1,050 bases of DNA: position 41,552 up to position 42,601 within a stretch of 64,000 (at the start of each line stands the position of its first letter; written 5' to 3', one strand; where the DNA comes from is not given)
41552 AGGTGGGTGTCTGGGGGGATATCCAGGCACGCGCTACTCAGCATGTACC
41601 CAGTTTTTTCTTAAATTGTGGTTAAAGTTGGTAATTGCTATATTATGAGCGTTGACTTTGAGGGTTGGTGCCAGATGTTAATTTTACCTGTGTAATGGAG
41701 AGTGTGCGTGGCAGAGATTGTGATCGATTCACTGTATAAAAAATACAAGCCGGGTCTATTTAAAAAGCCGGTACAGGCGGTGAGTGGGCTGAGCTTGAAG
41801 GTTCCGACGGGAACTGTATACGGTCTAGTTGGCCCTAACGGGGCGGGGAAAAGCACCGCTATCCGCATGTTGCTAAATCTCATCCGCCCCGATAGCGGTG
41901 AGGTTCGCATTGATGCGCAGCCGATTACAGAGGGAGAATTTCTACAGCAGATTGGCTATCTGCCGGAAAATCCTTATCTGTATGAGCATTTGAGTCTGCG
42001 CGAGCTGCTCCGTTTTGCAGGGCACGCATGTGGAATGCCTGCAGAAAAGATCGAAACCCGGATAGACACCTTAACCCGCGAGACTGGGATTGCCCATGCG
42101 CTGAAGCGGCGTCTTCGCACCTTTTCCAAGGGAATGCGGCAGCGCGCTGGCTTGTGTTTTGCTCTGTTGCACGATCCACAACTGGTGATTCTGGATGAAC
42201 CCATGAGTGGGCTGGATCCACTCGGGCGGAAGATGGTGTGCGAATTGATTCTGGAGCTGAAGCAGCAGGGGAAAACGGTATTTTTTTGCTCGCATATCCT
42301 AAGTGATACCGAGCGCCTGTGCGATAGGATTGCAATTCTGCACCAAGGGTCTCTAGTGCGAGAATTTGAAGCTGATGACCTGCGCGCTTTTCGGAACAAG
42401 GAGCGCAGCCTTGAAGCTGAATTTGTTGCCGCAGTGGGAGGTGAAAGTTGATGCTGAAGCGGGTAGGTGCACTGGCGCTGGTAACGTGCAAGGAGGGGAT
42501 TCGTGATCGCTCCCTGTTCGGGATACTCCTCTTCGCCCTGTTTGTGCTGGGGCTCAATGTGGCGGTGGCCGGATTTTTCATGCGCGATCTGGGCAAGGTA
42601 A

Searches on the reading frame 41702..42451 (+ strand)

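Call 9: search_protein_families(library=pfam, proteins=[window:41702-42451:+])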
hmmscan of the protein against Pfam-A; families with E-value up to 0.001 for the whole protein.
window:41702-42451:+ (249 aa): 3 families
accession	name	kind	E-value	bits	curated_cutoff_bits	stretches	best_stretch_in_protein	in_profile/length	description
PF00005.33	ABC_tran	-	1.6e-30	106.9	25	1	28-168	2-136/137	ABC transporter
PF13304.12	AAA_21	-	3.1e-12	47.6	27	1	133-198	230-298/304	AAA domain, putative AbiEii toxin, Type IV TA system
PF13401.12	AAA_22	-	0.00069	20.4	27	0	42-94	10-64/130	AAA domain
